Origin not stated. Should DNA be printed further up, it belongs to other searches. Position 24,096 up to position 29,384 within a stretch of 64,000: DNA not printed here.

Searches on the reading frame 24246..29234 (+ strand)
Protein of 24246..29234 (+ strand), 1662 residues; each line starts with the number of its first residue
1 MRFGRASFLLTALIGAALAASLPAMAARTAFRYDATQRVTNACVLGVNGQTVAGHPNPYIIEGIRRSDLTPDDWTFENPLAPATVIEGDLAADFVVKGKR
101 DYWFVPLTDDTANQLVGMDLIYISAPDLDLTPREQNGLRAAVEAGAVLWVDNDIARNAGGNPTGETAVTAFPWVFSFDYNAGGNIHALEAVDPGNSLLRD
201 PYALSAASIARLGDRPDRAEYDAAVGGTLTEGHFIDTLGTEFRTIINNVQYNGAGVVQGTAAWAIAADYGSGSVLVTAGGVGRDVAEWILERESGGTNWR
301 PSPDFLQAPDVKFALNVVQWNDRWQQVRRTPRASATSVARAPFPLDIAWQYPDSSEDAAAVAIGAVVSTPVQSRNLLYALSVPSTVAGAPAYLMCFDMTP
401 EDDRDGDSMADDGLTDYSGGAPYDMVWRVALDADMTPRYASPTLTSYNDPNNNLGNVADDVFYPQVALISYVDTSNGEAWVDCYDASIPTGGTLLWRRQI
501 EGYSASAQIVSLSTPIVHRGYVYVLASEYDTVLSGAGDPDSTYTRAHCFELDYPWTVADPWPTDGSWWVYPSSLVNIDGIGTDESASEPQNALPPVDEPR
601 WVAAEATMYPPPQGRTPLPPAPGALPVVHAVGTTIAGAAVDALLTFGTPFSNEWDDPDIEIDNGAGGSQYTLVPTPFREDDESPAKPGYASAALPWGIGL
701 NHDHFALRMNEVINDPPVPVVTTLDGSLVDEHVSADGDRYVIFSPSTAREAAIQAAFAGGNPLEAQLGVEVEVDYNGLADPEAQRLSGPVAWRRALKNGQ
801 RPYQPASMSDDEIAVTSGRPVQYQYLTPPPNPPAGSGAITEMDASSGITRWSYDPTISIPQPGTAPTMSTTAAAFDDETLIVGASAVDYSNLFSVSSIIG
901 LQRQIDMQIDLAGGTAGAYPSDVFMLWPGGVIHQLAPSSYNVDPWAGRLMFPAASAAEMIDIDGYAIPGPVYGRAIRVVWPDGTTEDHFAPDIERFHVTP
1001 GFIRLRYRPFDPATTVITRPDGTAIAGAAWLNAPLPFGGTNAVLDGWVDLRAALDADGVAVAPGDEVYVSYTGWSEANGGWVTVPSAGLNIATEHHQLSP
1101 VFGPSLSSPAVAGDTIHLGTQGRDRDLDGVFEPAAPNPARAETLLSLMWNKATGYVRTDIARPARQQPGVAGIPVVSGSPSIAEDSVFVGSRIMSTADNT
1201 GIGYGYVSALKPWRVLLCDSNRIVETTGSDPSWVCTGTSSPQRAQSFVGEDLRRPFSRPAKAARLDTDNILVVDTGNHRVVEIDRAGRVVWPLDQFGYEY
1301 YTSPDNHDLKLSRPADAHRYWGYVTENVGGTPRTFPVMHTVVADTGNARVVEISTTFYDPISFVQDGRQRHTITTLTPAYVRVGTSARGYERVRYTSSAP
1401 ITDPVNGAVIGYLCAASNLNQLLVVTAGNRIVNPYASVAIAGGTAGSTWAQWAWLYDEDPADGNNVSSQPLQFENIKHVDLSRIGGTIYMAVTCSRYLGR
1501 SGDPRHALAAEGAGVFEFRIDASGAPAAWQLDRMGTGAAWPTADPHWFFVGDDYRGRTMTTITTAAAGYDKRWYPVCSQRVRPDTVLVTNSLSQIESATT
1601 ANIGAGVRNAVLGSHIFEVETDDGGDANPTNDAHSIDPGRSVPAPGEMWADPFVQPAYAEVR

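Call 6: search_protein_families(library=pfam, proteins=[window:24246-29234:+], max_evalue=0.01)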
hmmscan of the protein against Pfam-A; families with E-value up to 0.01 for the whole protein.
window:24246-29234:+ (1662 aa): 1 family
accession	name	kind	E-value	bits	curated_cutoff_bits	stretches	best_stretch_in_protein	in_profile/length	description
PF01436.27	NHL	-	4.6e-06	26.8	20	1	1256-1281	1-26/28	NHL repeat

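Call 13: search_protein_families(library=ncbifam, proteins=[window:24246-29234:+], max_evalue=0.1)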
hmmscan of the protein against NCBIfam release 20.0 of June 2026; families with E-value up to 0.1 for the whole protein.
window:24246-29234:+ (1662 aa): 0 families

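Call 82: search_solved_structures(query=window:24246-29234:+, max_evalue=1)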
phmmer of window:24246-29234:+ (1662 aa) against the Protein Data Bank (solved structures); distinct sequences matched with E-value up to 1: 1.
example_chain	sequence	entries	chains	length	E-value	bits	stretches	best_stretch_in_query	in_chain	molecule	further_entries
8fkp_NQ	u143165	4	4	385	0.84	9.9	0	976-1077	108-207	WD repeat-containing protein 74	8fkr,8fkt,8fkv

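Call 104: search_protein_families(library=pfam, proteins=[window:24246-29234:+], max_evalue=10)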
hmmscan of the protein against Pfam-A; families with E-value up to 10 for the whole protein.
window:24246-29234:+ (1662 aa): 2 families
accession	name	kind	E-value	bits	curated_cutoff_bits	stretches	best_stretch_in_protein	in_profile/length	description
PF01436.27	NHL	-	4.6e-06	26.8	20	1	1256-1281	1-26/28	NHL repeat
PF14258.12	DUF4350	-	0.032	14.9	30.4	1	120-277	41-157/181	Domain of unknown function (DUF4350)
